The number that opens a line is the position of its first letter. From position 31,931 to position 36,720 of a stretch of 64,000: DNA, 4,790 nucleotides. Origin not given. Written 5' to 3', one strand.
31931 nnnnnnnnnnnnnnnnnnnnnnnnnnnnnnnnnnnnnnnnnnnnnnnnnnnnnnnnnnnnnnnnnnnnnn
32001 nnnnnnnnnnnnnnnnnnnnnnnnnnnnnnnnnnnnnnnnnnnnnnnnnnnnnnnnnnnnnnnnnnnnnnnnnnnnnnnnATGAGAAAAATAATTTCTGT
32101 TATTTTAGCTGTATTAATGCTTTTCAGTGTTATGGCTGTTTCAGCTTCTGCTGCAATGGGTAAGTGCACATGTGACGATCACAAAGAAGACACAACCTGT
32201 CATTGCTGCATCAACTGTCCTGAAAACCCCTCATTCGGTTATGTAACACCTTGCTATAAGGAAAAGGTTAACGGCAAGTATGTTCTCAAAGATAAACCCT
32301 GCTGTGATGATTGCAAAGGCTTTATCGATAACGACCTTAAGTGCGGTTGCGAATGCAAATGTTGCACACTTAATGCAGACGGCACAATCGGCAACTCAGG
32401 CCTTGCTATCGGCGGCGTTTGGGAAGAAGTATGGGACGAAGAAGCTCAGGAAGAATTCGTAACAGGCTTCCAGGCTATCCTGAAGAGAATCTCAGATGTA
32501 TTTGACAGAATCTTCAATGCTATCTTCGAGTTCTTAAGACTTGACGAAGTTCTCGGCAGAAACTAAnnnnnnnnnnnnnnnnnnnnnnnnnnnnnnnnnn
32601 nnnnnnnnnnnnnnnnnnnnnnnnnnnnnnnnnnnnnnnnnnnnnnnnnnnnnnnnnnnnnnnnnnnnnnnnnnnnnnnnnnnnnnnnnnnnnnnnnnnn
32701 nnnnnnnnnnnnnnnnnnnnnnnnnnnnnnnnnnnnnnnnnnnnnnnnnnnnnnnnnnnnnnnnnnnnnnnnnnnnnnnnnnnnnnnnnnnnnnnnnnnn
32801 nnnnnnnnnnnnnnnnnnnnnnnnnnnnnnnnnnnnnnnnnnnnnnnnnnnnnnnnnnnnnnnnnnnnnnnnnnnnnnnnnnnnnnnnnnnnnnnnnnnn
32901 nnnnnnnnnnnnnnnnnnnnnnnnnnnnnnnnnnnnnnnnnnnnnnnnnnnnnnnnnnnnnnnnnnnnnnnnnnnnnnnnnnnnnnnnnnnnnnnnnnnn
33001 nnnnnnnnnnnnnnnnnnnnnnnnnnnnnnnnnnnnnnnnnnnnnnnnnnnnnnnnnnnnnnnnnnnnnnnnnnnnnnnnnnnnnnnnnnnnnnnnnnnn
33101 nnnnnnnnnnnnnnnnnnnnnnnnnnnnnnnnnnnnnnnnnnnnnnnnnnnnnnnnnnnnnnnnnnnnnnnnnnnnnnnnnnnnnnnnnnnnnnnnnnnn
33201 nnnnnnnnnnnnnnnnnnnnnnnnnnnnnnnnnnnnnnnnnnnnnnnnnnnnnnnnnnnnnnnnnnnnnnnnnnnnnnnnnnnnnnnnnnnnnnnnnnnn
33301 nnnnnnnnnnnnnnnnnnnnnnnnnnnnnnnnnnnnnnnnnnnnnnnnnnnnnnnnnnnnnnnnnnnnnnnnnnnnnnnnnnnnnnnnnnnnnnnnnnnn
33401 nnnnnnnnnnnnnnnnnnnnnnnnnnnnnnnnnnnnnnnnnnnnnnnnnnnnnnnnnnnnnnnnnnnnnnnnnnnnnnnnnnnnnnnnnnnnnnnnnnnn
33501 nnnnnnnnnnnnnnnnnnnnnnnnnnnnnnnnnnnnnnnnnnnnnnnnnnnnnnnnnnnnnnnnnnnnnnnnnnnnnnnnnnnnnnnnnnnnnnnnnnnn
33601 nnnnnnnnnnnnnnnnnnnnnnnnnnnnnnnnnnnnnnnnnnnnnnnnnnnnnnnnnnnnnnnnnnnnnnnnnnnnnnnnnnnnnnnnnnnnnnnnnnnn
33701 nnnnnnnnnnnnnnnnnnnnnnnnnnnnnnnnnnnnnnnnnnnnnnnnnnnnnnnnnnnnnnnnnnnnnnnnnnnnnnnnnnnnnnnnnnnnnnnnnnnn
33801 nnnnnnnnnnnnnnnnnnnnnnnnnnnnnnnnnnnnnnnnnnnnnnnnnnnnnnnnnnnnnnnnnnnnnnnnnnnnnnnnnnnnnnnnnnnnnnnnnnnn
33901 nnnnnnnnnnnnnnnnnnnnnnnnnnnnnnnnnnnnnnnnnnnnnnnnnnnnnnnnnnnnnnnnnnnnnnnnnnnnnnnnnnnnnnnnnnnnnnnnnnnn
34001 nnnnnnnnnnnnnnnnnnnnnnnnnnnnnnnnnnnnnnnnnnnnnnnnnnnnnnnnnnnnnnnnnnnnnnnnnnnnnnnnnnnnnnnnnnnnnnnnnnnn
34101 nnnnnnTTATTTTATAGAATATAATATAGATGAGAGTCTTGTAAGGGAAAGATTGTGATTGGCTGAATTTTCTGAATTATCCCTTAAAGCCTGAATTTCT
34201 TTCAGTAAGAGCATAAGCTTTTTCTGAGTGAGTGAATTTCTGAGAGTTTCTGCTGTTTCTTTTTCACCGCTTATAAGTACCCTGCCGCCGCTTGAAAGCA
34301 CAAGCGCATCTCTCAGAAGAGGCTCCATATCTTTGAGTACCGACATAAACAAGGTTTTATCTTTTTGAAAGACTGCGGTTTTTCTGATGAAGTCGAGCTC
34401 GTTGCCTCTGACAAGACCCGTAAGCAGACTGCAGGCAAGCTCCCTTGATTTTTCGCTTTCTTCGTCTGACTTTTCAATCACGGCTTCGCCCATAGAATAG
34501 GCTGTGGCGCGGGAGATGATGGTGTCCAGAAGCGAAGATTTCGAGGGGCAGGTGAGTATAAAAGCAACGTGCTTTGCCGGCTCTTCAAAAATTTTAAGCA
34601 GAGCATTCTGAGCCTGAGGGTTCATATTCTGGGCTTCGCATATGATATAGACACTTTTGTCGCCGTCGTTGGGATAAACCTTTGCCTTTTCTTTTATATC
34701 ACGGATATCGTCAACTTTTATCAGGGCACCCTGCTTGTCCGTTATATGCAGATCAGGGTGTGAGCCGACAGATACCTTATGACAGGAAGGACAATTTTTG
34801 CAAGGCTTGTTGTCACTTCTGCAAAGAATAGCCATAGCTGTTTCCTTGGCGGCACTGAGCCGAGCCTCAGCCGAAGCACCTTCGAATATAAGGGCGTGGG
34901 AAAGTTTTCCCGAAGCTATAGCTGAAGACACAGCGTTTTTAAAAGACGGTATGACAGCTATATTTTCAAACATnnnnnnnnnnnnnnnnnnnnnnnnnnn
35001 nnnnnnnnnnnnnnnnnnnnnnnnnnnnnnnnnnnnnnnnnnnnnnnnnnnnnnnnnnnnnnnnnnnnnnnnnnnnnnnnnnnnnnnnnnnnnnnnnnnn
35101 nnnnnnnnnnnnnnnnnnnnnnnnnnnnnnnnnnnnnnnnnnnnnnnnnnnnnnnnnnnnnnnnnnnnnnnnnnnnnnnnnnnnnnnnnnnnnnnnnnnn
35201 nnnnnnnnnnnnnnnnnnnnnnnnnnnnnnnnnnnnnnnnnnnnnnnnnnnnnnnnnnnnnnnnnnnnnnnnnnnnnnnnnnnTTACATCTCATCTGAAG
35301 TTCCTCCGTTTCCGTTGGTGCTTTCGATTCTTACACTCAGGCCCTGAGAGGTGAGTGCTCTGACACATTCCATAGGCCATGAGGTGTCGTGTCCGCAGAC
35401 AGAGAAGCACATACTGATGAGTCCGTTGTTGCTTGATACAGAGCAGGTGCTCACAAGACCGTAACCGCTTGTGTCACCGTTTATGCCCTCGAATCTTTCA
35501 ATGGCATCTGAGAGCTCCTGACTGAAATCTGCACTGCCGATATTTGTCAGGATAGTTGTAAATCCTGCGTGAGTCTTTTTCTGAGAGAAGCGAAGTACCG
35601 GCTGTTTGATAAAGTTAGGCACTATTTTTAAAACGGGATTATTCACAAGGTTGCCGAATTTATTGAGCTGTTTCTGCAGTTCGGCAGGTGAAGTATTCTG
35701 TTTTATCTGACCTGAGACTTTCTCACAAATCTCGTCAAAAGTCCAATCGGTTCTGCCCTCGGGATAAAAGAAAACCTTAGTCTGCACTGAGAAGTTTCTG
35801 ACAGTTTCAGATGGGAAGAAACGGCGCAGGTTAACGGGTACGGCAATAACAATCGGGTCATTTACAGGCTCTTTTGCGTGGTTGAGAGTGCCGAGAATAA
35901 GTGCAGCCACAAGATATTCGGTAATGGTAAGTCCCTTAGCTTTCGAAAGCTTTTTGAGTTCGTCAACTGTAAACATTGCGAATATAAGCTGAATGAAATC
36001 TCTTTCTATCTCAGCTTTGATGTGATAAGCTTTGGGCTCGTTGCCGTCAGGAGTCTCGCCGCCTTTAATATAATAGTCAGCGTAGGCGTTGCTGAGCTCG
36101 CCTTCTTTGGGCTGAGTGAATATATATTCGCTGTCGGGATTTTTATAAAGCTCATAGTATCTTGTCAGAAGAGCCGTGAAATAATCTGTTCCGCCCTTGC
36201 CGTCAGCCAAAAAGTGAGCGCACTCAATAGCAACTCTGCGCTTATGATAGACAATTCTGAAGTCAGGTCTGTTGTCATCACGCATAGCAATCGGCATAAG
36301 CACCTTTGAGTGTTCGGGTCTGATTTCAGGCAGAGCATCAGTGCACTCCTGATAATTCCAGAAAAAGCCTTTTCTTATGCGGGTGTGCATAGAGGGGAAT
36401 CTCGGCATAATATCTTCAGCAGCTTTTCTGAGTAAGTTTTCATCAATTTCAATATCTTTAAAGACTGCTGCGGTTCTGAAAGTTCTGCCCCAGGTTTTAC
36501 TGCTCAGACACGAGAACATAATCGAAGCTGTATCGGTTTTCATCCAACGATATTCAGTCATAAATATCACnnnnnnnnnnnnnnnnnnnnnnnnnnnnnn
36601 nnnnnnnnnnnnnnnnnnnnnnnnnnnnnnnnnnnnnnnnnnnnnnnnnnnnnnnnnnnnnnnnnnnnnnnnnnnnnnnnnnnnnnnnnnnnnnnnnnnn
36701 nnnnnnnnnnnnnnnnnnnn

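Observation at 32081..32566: Secreted cysteine-cluster protein whose C-terminal helix matches the adjacent small peptides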

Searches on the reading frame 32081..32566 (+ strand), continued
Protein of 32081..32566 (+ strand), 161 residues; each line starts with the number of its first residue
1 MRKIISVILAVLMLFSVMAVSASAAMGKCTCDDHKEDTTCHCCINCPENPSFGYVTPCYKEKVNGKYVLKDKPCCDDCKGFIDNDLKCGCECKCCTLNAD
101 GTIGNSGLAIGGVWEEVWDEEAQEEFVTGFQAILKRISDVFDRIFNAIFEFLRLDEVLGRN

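Call 46: search_solved_structures(query=A2, max_evalue=10, show_alignments=2)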
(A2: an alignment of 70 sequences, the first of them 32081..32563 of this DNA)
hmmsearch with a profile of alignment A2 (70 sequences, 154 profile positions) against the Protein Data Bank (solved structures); distinct sequences matched with E-value up to 10: 13.
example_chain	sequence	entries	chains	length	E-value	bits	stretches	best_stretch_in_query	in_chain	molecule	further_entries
7yrd_K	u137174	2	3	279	0.14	15.4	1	40-98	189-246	[histone H4]-N-methyl-L-lysine20 N-methyltransferase KMT5B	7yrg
8t9f_K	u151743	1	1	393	0.21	14.8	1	41-98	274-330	Histone-lysine N-methyltransferase KMT5B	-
8jhf_K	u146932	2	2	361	0.21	14.8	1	40-98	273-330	Histone-lysine N-methyltransferase KMT5B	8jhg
8t9h_K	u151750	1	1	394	0.22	14.8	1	41-98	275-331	Histone-lysine N-methyltransferase KMT5B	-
4au7_A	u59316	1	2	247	0.38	14.1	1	41-98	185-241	HISTONE-LYSINE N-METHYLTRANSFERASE SUV420H2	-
5cpr_B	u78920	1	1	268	0.4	14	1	40-96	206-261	Histone-lysine N-methyltransferase SUV420H1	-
4bup_A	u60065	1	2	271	0.4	14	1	40-96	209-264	HISTONE-LYSINE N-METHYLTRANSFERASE SUV420H1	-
3rq4_A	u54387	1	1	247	0.4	14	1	41-99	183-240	Histone-lysine N-methyltransferase SUV420H2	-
3s8p_A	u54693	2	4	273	0.41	13.9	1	40-96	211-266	Histone-lysine N-methyltransferase SUV420H1 | Histone-lysine N-methyltransferase KMT5B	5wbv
8t68_A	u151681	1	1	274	0.42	13.9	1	40-96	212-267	Histone-lysine N-methyltransferase KMT5B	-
8x7z_A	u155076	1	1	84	1.6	12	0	119-137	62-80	HR1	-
9yfu_C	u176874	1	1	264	3.7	10.8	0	1-26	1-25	Fab24 BAK5 light chain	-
2ihx_A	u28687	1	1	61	6.1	10.1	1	43-87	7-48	Nucleocapsid (NC) Protein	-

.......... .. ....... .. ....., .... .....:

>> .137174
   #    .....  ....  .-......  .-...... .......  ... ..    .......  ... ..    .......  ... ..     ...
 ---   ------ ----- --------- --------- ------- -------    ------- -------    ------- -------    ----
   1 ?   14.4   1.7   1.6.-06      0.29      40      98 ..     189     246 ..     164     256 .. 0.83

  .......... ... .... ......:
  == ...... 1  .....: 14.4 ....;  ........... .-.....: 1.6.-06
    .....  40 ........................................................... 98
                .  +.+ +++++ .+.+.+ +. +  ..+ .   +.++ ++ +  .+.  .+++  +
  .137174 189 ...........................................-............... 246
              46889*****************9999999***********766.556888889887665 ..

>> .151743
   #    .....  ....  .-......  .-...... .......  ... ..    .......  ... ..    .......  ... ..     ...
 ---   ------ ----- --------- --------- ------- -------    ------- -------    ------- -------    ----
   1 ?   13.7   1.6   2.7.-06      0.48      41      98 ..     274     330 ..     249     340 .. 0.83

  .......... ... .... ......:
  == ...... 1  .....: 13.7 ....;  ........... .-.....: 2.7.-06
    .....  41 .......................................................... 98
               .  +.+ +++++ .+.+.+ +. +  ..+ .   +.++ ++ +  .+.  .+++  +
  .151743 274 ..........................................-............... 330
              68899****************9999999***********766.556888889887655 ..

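Call 49: find_encoding_contigs(protein=P0117, flank=5000, max_places=2)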
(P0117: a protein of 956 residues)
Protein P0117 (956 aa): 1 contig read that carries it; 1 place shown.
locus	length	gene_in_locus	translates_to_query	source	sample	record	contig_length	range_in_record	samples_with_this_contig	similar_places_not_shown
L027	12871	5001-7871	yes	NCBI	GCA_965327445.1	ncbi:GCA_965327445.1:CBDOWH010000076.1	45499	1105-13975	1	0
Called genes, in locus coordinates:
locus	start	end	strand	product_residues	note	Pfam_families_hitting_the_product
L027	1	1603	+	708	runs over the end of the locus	PF03477:ATP-cone, PF13597:NRDD, PF01228:Gly_radical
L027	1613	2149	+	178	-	PF13353:Fer4_12, PF04055:Radical_SAM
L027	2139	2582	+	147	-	PF00692:dUTPase, PF22769:DCD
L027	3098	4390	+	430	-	PF03816:LytR_cpsA_psr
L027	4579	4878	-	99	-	PF01381:HTH_3 (weak)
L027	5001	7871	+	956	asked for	PF13306:LRR_5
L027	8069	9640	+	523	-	PF00501:AMP-binding, PF23562:AMP-binding_C_3 (weak)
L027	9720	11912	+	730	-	PF23139:OB_YrrC, PF14520:HHH_5, PF14490:HHH_RecD2, PF13086:AAA_11 (weak), PF13604:AAA_30, PF13245:AAA_19, PF18335:SH3_13, PF13538:UvrD_C_2, +3 more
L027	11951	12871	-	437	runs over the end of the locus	PF01494:FAD_binding_3, PF08491:SE (weak)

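Call 50: find_encoding_contigs(protein=P0116, flank=5000, max_places=2)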
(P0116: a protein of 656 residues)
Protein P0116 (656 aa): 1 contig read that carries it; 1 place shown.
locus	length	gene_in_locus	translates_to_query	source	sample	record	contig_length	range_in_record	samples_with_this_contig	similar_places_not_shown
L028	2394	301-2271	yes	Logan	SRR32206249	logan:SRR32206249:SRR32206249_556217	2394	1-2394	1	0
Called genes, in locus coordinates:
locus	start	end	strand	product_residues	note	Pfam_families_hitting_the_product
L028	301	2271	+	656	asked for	PF13306:LRR_5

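Call 51: find_encoding_contigs(protein=P0092, flank=5000, max_places=2)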
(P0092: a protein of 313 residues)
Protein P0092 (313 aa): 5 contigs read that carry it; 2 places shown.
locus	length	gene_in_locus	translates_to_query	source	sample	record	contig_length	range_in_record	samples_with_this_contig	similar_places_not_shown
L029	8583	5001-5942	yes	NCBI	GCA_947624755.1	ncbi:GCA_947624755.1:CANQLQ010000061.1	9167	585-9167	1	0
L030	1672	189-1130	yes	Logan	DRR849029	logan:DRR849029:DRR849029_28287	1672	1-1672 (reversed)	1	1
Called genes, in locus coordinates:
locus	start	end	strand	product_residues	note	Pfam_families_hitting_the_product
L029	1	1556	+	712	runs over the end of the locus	?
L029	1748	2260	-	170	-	-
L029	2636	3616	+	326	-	PF06347:SH3_4 (faint), PF08239:SH3_3, PF13529:Peptidase_C39_2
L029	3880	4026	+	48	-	-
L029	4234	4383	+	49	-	-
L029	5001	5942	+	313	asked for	-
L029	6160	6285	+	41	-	-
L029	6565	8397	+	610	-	PF01541:GIY-YIG, PF27096:UvrC_M, PF02151:UVR, PF22920:UvrC_RNaseH, PF08459:UvrC_RNaseH_dom, PF12826:HHH_2, PF14520:HHH_5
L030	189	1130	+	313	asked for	-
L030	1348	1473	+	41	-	-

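Call 52: find_encoding_contigs(protein=P0123, flank=5000, max_places=3)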
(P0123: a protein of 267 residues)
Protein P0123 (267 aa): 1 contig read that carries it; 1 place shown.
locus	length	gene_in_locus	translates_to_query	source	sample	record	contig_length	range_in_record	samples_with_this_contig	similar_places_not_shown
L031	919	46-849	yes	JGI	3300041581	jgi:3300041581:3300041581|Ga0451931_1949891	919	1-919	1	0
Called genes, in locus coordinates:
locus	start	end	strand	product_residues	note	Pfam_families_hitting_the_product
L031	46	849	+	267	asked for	PF12708:Pect-lyase_RHGA_epim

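Call 59: search_protein_families(library=padloc, proteins=[window:32081-32563:+], max_evalue=1)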
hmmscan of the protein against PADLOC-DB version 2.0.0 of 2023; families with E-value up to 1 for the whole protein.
window:32081-32563:+ (161 aa): 0 families

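Call 60: search_protein_families(library=phrogs, proteins=[window:32081-32563:+], max_evalue=1)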
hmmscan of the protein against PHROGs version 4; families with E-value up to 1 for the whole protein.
window:32081-32563:+ (161 aa): 1 family
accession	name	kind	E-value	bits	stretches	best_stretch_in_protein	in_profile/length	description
phrog_12081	-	lysis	0.72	10.7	1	3-82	17-95/129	Rz-like spanin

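Call 72: find_related_loci(query=A2, collection=viral_contigs, flank=3000)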
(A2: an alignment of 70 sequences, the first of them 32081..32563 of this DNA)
Query A2 (161 aa) in viral_contigs; peptide patterns used: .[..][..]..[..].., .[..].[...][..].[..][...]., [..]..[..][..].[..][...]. (x = any residue, [..] = any of these).
286 stretches matched a pattern, but none encodes a relative of the query by tblastn (E <= 1e-3).

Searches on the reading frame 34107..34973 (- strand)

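Call 61: search_protein_families(library=pfam, proteins=[window:34107-34973:-], max_evalue=0.001)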
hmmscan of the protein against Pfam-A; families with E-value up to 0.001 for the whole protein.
window:34107-34973:- (288 aa): 1 family
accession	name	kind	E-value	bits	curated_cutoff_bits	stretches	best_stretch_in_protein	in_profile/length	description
PF13177.12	DNA_pol3_delta2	-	8.5e-44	149.8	27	1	12-160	6-156/161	DNA polymerase III, delta subunit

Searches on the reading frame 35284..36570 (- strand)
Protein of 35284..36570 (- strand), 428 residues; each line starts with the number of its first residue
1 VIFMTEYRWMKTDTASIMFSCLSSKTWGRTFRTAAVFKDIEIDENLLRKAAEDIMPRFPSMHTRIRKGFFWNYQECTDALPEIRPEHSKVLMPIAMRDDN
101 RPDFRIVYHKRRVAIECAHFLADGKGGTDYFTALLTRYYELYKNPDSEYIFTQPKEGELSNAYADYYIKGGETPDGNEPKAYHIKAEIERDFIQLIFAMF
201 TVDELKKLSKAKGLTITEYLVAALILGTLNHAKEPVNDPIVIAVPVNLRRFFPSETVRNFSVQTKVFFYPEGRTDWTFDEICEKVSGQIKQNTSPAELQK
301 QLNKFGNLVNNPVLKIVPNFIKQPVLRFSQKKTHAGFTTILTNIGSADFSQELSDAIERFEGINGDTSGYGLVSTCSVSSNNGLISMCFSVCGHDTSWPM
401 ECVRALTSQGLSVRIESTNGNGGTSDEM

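Call 61: search_protein_families(library=pfam, proteins=[window:35284-36570:-], max_evalue=0.001)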
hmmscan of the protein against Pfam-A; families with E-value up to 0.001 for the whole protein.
window:35284-36570:- (428 aa): 1 family
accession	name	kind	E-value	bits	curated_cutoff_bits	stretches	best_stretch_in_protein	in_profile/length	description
PF07247.17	AATase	-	7e-06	25.3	22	1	183-354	260-441/500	Alcohol acetyltransferase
